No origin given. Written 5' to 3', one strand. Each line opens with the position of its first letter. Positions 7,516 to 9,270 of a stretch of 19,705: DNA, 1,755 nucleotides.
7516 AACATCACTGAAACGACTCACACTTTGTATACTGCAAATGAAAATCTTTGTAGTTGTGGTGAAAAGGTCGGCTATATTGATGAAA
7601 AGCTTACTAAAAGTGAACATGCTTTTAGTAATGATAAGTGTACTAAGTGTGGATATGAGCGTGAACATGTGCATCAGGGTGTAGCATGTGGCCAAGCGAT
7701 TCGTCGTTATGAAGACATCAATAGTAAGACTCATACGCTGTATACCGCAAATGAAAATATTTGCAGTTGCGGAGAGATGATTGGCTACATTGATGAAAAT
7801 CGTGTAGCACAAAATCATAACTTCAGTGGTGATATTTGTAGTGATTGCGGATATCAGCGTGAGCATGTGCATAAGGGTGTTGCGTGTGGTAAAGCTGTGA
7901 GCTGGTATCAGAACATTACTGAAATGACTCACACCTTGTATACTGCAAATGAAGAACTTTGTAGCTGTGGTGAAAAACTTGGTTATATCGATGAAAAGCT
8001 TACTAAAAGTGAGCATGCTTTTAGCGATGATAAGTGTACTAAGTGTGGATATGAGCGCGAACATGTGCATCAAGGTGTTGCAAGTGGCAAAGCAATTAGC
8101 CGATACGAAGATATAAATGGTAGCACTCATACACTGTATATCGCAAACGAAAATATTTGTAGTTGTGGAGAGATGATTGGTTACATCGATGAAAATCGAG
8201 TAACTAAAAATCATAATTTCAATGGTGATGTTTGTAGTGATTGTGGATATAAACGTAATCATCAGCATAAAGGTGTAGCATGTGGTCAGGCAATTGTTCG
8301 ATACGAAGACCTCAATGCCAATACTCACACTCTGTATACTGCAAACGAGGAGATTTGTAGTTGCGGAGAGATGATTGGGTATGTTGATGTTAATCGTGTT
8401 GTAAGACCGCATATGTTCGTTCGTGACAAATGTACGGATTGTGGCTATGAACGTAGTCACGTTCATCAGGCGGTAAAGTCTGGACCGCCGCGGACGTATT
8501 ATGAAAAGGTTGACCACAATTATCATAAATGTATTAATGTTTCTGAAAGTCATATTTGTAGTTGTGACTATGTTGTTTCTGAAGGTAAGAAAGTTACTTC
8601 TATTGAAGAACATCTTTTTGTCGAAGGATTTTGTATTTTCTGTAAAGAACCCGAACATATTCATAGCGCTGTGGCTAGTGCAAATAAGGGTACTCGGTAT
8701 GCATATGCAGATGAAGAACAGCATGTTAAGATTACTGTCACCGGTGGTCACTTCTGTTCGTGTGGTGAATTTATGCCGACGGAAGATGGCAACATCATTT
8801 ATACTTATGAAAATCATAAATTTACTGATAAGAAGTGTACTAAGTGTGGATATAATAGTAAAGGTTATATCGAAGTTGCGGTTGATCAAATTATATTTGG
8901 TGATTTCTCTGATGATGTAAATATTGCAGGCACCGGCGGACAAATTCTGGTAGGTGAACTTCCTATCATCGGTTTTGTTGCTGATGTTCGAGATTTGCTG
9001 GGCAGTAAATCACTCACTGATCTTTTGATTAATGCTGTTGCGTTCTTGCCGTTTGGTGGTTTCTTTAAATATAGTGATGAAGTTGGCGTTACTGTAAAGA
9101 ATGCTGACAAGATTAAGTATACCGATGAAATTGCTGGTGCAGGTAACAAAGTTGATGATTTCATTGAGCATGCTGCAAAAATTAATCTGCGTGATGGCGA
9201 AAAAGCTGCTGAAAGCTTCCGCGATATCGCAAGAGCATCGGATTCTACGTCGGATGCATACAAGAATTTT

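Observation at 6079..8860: Novel-looking 66-aa Cys/His-rich repeat with two-unit (132 aa / 396 bp) higher-order periodicity and synonymous divergence between protein-identical units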

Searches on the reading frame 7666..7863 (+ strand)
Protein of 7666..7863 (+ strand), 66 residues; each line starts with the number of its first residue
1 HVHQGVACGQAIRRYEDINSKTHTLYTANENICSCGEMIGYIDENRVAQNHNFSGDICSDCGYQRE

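Call 8: search_protein_families(library=pfam, proteins=[window:7666-7863:+], max_evalue=10)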
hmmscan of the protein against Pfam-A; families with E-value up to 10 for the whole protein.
seq(66 aa): 1 family
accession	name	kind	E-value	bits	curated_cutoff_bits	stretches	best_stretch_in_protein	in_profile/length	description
PF10571.15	UPF0547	-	0.77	10.4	29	1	57-63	16-22/26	Uncharacterised protein family UPF0547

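Call 21: search_solved_structures(query=A1, max_evalue=10, show_alignments=3)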
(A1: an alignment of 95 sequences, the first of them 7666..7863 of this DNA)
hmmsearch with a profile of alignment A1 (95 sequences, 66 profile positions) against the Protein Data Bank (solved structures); distinct sequences matched with E-value up to 10: 18.
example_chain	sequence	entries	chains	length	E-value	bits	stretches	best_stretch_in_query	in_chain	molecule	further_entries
8vs9_L31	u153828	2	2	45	0.00062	23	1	20-62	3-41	Large ribosomal subunit protein bL31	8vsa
7acj_a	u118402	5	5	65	0.0018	21.4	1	20-62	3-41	50S ribosomal protein L31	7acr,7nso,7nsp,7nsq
23wi_6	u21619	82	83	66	0.0019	21.4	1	20-62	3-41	Large ribosomal subunit protein bL31 | 50S ribosomal protein L31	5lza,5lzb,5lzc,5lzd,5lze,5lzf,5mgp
7otc_5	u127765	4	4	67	0.002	21.3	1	20-62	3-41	50S ribosomal protein L31 | Large ribosomal subunit protein bL31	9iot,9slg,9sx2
7qg8_L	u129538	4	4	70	0.0023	21.1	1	20-62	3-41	50S ribosomal protein L31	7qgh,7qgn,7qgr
11bq_4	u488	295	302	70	0.0023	21.1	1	20-62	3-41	50S ribosomal protein L31 | Large ribosomal subunit protein bL31 | Large ribosomal subunit protein bL31A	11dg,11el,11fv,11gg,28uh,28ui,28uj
7nbu_l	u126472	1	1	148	0.0033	20.6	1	18-62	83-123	50S ribosomal protein L16,50S ribosomal protein L31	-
6by1_C0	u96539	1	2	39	0.022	18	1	31-62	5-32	50S ribosomal protein L31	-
6spb_1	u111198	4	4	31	0.034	17.4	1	21-43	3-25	50S ribosomal protein L31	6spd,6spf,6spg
4v4n_Ag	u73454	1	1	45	0.08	16.2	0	56-65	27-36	50S ribosomal protein L40E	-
9sra_Bg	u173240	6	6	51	0.099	15.9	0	56-65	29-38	Large ribosomal subunit protein eL40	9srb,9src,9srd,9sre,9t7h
4v6u_Bg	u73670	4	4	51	0.13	15.6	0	56-65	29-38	50S ribosomal protein L40e | Large ribosomal subunit protein eL40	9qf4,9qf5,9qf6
6ysi_W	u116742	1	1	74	0.56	13.5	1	21-61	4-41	50S ribosomal protein L31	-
8jq0_A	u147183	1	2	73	0.58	13.4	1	31-64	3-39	HKR3 protein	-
7unr_3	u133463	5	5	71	0.62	13.3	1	20-44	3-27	50S ribosomal protein L31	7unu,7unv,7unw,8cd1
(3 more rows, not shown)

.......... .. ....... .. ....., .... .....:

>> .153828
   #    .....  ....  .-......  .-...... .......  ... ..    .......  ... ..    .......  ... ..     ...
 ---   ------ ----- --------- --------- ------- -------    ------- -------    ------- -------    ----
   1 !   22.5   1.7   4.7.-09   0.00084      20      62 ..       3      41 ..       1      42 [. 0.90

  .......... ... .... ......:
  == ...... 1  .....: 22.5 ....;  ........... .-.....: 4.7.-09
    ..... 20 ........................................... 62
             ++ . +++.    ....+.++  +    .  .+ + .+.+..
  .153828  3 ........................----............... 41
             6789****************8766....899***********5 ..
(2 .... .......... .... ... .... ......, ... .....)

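Call 25: search_protein_representatives(alignment_id=A1)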
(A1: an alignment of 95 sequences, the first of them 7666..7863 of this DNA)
Query: 95 sequences, 66 profile positions. Proteins with E-value up to 0.001 (for the whole library): 477; up to 1e-10: 261; up to 1e-30: 56. The best 150 are listed.
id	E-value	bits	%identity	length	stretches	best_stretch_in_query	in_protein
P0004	5.0e-242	798.5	-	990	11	1-65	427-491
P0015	8.5e-190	631.2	-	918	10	1-65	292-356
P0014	3.5e-174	581.2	-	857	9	1-65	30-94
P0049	6.3e-154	516.3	-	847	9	1-65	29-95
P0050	2.1e-142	479.4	-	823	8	1-65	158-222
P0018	1.9e-126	428.3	-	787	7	1-65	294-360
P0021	1.8e-121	412.3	-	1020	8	1-64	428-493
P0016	1.7e-111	380.3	-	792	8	1-65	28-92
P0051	4.7e-103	353.3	-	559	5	1-65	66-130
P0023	1.0e-85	297.8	-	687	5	1-65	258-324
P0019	9.8e-80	278.6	-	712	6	1-64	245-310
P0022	6.4e-77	269.6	-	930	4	1-63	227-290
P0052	1.4e-75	265.4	-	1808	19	12-65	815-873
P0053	6.7e-70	247.1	-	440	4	1-65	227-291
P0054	1.7e-64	229.8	-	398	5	1-65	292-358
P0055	1.4e-57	207.7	-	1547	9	3-65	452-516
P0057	5.6e-53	192.9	-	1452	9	9-65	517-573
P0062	1.2e-45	169.4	-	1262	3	1-64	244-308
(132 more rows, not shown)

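Call 31: search_protein_families(library=pfam, proteins=[P0055, P0057, P0062], max_evalue=1)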
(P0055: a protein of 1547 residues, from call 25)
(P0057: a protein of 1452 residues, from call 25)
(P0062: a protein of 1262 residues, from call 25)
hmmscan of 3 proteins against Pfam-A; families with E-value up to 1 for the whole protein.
P0055 (1547 aa): 5 families
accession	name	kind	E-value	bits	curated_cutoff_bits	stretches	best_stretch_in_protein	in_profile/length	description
PF08239.17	SH3_3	-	6.4e-07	29.9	27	1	1494-1543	3-53/54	Bacterial SH3 domain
PF07495.19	Y_Y_Y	-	1.9e-06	28.1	26.6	1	313-375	3-64/65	Y_Y_Y domain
PF22352.2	K319L-like_PKD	-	0.00055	20.3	27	1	317-370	28-80/84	K319L-like, PKD domain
PF24027.1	DUF7338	-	0.12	12.5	27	1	1122-1180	83-144/180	Family of unknown function (DUF7338)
PF00801.26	PKD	-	0.13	12.7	23.5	1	315-368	27-76/80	PKD domain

P0057 (1452 aa): 6 families
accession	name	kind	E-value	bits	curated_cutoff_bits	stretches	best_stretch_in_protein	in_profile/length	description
PF22352.2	K319L-like_PKD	-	0.0033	17.8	27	1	305-359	28-79/84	K319L-like, PKD domain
PF03635.23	Vps35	-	0.039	12.9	35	1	1106-1268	417-559/726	Vacuolar protein sorting-associated protein 35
PF07495.19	Y_Y_Y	-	0.077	13.3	26.6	1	302-364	4-64/65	Y_Y_Y domain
PF24659.1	DUF7648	-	0.095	13.4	27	0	392-424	12-44/63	Domain of unknown function (DUF7648)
PF14106.11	DUF4279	-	0.29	11.9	25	0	641-680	60-101/116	Domain of unknown function (DUF4279)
PF13573.12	SprB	-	0.31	11.1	28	1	294-311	16-33/37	SprB repeat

P0062 (1262 aa): 8 families
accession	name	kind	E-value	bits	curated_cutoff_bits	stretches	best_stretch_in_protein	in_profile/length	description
PF07833.16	Cu_amine_oxidN1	-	4.4e-29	101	24.2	1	786-891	2-108/108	Copper amine oxidase N-terminal domain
PF09479.16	Flg_new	-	1.1e-15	57.9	27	1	398-466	1-65/65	Listeria-Bacteroides repeat domain (List_Bact_rpt)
PF19363.4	DUF5939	-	0.0065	16.1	22.5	1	126-172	75-119/281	Family of unknown function (DUF5939)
PF19087.6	DUF5776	-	0.029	15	27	0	317-375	5-60/67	Domain of unknown function (DUF5776)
PF08720.15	Hema_stalk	-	0.06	13.5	26.9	0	350-385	114-149/175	Influenza C hemagglutinin stalk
PF06730.16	FAM92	-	0.21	11.5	23.6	1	1003-1069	31-97/225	FAM92 protein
PF16919.11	PknG_rubred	-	0.25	11.8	28.5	0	577-630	17-67/74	Protein kinase G rubredoxin domain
PF14311.12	DUF4379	-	0.3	11.8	24.5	0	150-174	29-46/56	Probable Treble clef zinc finger domain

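Call 80: search_protein_families(library=pfam, alignment_id=A6, max_evalue=0.00001)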
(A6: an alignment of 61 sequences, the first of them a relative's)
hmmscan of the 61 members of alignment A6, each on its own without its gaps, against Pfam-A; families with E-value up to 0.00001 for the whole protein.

A. member 1, P0049 (847 aa): 0 families

B. families by the number of members that match (of 61 scanned): 35 families (the first 25 are shown)
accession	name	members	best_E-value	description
PF08239.17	SH3_3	9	2.3e-33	Bacterial SH3 domain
PF00395.25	SLH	5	9.9e-31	S-layer homology domain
PF14200.12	RicinB_lectin_2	4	6.9e-28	Ricin-type beta-trefoil lectin domain-like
PF05257.22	CHAP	4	3.5e-19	CHAP domain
PF09479.16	Flg_new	2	2.2e-49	Listeria-Bacteroides repeat domain (List_Bact_rpt)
PF14436.11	EndoU_bacteria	2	7.2e-22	Bacterial EndoU nuclease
PF01471.23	PG_binding_1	2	1.6e-20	Putative peptidoglycan binding domain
PF07679.22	I-set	2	7.9e-20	Immunoglobulin I-set domain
PF13927.12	Ig_3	2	1.2e-17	Immunoglobulin domain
PF07495.19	Y_Y_Y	2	3.1e-12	Y_Y_Y domain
PF22352.2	K319L-like_PKD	2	2e-09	K319L-like, PKD domain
PF13946.11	DUF4214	1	2.5e-74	Domain of unknown function (DUF4214)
PF19789.6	DUF6273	1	7.1e-24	Domain of unknown function (DUF6273)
PF14412.12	AHH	1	3.4e-16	A nuclease family of the HNH/ENDO VII superfamily with conserved AHH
PF15607.11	Ntox44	1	1.5e-15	Bacterial toxin 44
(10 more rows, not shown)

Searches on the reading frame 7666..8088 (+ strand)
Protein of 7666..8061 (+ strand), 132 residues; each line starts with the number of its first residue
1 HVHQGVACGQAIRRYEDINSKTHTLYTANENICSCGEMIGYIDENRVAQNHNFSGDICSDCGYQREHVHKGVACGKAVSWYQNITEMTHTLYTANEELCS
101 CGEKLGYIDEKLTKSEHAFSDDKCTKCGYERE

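Call 8: search_protein_families(library=pfam, proteins=[window:7666-8061:+], max_evalue=10)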
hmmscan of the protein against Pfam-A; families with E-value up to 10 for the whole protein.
seq(132 aa): 3 families
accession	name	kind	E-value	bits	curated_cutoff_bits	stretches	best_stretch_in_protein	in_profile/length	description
PF00659.24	POLO_box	-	0.077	13.5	23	1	33-55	27-49/61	POLO box duplicated region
PF10005.14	Zn_ribbon_DZR_6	-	0.33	12.1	23.4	1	88-113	8-33/93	zinc-ribbon domain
PF01907.25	Ribosomal_L37e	-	5.6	7.6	27.6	1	52-68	27-43/53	Ribosomal protein L37e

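Call 28: predict_structure(alignment_id=A2)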
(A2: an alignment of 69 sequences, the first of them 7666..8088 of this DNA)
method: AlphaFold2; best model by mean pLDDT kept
length: 141 residues; sequences in the alignment: 69
mean_pLDDT: 90.9   pTM: 0.51
mean pLDDT of the five models: 90.9, 90.2, 88.7, 88.6, 84.5
residues with pLDDT >= 90: 96; 70-90: 44; 50-70: 1; < 50: 0
segments of 3 or more residues with pLDDT < 50: none
pLDDT, mean of each block of 10 residues (from residue 1): 84 94 95 91 95 92 88 91 94 94 92 94 92 79 62
secondary structure, 60 per line:
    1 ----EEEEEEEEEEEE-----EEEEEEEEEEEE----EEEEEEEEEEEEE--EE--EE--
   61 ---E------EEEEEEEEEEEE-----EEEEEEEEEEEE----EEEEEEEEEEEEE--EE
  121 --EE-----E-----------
elements in order: E5-16 E22-33 E38-50 E71-82 E88-99 E104-116

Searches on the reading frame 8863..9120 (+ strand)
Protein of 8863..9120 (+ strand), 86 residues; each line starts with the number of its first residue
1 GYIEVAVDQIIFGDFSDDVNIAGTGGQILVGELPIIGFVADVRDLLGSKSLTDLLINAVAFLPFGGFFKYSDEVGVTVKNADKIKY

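Call 61: search_protein_families(library=pfam, proteins=[window:8863-9120:+], max_evalue=10)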
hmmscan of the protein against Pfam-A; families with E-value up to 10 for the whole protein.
seq(86 aa): 0 families
